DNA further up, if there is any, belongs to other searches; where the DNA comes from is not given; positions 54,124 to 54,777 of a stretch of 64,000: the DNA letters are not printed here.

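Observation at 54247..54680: Four-helix-bundle gene 2 sits in a second inverted-repeat cassette, wedged exactly between the hsdR stop and the ygjP-like start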

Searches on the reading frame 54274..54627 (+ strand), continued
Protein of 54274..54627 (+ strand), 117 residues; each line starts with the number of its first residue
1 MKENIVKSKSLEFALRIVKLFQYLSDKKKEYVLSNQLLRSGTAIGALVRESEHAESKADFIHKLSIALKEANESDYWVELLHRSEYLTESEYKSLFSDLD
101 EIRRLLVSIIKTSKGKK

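Call 54: find_encoding_contigs(protein=P0013, flank=2500, max_places=2)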
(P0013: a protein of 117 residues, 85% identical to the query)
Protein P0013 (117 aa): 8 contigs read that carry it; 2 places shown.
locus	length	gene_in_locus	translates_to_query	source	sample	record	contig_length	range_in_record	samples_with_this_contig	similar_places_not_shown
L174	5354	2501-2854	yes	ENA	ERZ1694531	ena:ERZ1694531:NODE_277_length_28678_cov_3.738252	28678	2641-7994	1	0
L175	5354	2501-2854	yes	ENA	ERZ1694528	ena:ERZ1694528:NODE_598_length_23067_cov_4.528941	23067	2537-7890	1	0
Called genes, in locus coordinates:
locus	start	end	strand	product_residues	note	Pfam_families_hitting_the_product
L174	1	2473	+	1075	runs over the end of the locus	PF04313:HSDR_N, PF04851:ResIII, PF18766:SWI2_SNF2, PF22679:T1R_D3-like, PF11867:T1RH-like_C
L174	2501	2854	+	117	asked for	PF05635:23S_rRNA_IVP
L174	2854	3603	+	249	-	PF01863:YgjP-like, PF10263:SprT-like (weak)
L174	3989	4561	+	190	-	PF12844:HTH_19 (faint), PF13560:HTH_31, PF01381:HTH_3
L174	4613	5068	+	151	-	-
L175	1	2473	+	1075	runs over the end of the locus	PF04313:HSDR_N, PF04851:ResIII, PF18766:SWI2_SNF2, PF22679:T1R_D3-like, PF11867:T1RH-like_C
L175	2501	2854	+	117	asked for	PF05635:23S_rRNA_IVP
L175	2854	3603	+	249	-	PF01863:YgjP-like, PF10263:SprT-like (weak)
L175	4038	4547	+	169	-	PF01381:HTH_3, PF12844:HTH_19 (weak), PF13560:HTH_31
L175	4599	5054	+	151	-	-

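Call 55: find_encoding_contigs(protein=P0027, flank=2500, max_places=2)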
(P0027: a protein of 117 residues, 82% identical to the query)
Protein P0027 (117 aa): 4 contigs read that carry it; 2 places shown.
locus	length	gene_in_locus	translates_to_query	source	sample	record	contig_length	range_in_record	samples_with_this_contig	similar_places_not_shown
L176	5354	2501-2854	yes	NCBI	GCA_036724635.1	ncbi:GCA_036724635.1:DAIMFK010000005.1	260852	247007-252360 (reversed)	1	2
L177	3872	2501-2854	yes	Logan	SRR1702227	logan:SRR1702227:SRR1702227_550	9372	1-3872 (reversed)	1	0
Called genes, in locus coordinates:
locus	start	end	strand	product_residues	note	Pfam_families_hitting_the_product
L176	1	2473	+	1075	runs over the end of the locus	PF04313:HSDR_N, PF00270:DEAD (weak), PF04851:ResIII, PF18766:SWI2_SNF2, PF22679:T1R_D3-like, PF11867:T1RH-like_C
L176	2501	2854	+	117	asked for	PF05635:23S_rRNA_IVP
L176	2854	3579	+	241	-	PF01863:YgjP-like, PF10263:SprT-like (faint)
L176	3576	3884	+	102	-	-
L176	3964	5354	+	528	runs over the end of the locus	-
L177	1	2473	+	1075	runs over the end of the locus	PF04313:HSDR_N, PF00270:DEAD (weak), PF04851:ResIII, PF18766:SWI2_SNF2, PF22679:T1R_D3-like, PF11867:T1RH-like_C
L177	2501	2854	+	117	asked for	PF05635:23S_rRNA_IVP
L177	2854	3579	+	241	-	PF01863:YgjP-like, PF10263:SprT-like (faint)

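Call 58: search_solved_structures(query=window:54274-54627:+, max_evalue=0.001)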
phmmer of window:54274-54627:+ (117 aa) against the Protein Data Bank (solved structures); distinct sequences matched with E-value up to 0.001: 1.
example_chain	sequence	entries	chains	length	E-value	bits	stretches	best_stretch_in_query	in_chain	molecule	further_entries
2rld_A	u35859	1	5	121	4.5e-43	148.9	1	1-115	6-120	Uncharacterized protein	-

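Call 59: search_protein_families(library=padloc, proteins=[window:54274-54627:+], max_evalue=0.001)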
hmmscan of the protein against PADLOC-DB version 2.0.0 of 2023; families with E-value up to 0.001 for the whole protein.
window:54274-54627:+ (117 aa): 0 families

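Call 64: search_dna_similar(query=window:54274-54627:+, collection=plasmids, mode=protein, max_rows=15)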
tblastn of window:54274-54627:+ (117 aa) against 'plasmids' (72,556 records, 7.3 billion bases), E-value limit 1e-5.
Records with a match: 31; places in all: 39; records where one place covers at least 80% of the query: 31.
Best place of each record, by identity: <60% 31.
By first word of the organism name: Nostoc 16; Planktothrix 3; Candidatus 2; Bernardetia 1; Treponema 1; Monoglobus 1; Euhalothece 1; Dolichospermum 1; Anabaena 1; Aulosira 1; and 3 more.
By predicted mobility (MOB-suite, as given by PLSDB): non-mobilizable 18; conjugative 8; mobilizable 5.
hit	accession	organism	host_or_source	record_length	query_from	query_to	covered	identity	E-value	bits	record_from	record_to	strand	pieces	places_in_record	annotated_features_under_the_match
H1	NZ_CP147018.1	Bernardetia sp. Wsw4-3y2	Red alga,Red algae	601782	1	116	99%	56.0%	5e-35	133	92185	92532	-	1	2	four helix bundle protein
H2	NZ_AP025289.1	Treponema saccharophilum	-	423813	4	114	95%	56.8%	8e-34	129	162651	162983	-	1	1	four helix bundle protein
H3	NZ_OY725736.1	Monoglobus pectinilyticus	-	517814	1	114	97%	50.9%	2e-29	117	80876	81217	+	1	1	none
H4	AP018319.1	Nostoc sp. HK-01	-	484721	1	114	97%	47.4%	5e-23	99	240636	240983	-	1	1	hypothetical protein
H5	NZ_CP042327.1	Euhalothece natronophila Z-M001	cell culture,soda lake Magadi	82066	4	117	97%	45.6%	4e-25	105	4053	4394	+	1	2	four helix bundle protein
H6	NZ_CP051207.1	Dolichospermum flos-aquae CCAP 1403/13F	cell culture,freshwater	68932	6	116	95%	45.5%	1e-22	98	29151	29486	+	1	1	four helix bundle protein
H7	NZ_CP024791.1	Nostoc flagelliforme CCNUN1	cell culture,desert soil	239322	13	116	89%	47.6%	8e-21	93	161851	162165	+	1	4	four helix bundle protein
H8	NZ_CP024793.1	Nostoc flagelliforme CCNUN1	cell culture,desert soil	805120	13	116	89%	47.6%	8e-21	93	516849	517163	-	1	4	four helix bundle protein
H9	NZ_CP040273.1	Nostoc sp. C052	Blasia pusilla,pure culture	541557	13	116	89%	47.6%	1e-20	92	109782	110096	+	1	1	four helix bundle protein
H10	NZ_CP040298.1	Nostoc sp. TCL26-01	Leiosporoceros dussii,pure culture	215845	6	116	95%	44.3%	3e-13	98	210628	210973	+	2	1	none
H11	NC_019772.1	Anabaena cylindrica PCC 7122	water, most likely pond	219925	1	110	94%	44.1%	5e-20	91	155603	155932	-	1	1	four helix bundle protein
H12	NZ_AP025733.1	Nostoc cf. commune SO-36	-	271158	6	108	88%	47.1%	5e-22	96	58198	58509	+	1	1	four helix bundle protein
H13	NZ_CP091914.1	Nostoc sp. UHCC 0870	cell culture,Brackish water, ...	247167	1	116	99%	41.5%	2e-19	89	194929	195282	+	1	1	four helix bundle protein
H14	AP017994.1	Planktothrix agardhii NIES-204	-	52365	1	116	99%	41.4%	3e-18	86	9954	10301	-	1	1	hypothetical protein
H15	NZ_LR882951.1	Planktothrix agardhii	-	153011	1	116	99%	41.4%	3e-18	86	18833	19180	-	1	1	four helix bundle protein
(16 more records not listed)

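Call 65: search_dna_similar(query=window:54274-54627:+, collection=phages, mode=protein, max_rows=10)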
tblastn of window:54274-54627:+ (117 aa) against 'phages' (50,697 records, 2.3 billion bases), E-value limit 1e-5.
Records with a match: 2; places in all: 2; records where one place covers at least 80% of the query: 2.
Best place of each record, by identity: <60% 2.
By first word of the organism name: Bacteriophage 2.
By host as written in the record: - 2.
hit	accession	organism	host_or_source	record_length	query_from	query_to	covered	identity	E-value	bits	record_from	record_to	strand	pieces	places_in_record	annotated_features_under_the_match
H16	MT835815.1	Bacteriophage sp.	human fecal samples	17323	1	114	97%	47.4%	2e-26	107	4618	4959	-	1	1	record has no annotation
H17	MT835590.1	Bacteriophage sp.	human fecal samples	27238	1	117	100%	41.9%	4e-20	89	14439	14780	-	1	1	record has no annotation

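Call 66: get_annotated_region(hit=H9, flank=1500)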
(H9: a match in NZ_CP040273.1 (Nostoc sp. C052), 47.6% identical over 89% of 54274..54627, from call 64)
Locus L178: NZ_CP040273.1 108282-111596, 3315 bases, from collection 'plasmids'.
description: Nostoc sp. C052 plasmid pC052_A, complete sequence
organism: Nostoc sp. C052 (NCBI taxid 2576902)
taxonomy: Bacteria; Cyanobacteriota; Cyanophyceae; Nostocales; Nostocaceae; Nostoc; Nostoc sp. C052
host: -; source: Blasia pusilla,pure culture; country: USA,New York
typing (MOB-suite, as given by PLSDB): conjugative; relaxase MOBV; mating-pair formation MPF_T
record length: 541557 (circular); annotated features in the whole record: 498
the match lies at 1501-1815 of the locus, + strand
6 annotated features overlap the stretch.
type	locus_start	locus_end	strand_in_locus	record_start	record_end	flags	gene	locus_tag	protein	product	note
CDS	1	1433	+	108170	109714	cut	-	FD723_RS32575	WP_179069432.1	hypothetical protein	-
CDS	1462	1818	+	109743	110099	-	-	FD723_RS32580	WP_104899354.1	four helix bundle protein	-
CDS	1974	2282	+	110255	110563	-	-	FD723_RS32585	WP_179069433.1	hypothetical protein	-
CDS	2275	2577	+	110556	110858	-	-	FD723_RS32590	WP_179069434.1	hypothetical protein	-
CDS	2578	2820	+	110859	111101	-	-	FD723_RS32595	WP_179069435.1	hypothetical protein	-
CDS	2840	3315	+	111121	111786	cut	-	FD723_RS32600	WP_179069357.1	hypothetical protein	-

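Call 67: get_annotated_region(hit=H1, flank=1500)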
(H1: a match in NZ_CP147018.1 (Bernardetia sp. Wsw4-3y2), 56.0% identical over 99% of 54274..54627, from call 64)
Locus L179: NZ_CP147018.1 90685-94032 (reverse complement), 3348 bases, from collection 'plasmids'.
description: Bernardetia sp. Wsw4-3y2 plasmid plasmd1, complete sequence
organism: Bernardetia sp. Wsw4-3y2 (NCBI taxid 3127471)
taxonomy: Bacteria; Bacteroidota; Cytophagia; Cytophagales; Bernardetiaceae; Bernardetia; Bernardetia sp. Wsw4-3y2
host: -; source: Red alga,Red algae; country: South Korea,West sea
typing (MOB-suite, as given by PLSDB): non-mobilizable
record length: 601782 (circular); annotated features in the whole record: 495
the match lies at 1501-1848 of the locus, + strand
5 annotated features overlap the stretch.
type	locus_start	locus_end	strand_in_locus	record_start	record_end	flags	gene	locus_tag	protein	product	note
CDS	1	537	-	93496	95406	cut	-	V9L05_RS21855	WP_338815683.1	hypothetical protein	-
CDS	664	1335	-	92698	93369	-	-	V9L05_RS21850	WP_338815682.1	O-methyltransferase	GO:0032259 - methylation [Evidence IEA]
CDS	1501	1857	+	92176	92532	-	-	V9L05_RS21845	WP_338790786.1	four helix bundle protein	-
CDS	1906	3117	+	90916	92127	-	recF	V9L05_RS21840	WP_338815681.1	DNA replication and repair protein RecF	GO:0006310 - DNA recombination [Evidence IEA]; GO:0006281 - DNA repair [Evidence IEA]; GO:0006260 - DNA replication ...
CDS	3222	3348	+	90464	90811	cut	-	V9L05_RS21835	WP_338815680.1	hypothetical protein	-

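Call 79: search_protein_representatives(protein=window:54274-54627:+)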
Query: 117 residues. Proteins with E-value up to 0.001 (for the whole library): 10587; up to 1e-10: 3193; up to 1e-30: 31. The best 150 are listed.
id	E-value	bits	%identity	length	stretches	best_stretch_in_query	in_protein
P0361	7.7e-41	154.6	64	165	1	2-115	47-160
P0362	5.4e-40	151.8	69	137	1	3-104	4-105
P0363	3.8e-37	142.7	63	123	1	1-114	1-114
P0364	7.0e-36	138.7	58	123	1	3-114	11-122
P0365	2.4e-35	137.0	62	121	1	4-116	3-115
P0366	2.7e-35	136.8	58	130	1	1-116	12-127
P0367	3.8e-35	136.3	59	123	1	1-114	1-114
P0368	8.2e-35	135.2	58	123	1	1-115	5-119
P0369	1.4e-34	134.5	68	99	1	1-92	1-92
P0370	1.7e-34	134.2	57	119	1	4-114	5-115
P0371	2.0e-34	133.9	60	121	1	1-114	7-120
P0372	2.2e-34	133.9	69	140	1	1-91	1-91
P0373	3.2e-34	133.3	57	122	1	3-116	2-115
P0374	4.4e-34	132.9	56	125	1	3-114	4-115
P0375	1.8e-33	130.9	56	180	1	2-116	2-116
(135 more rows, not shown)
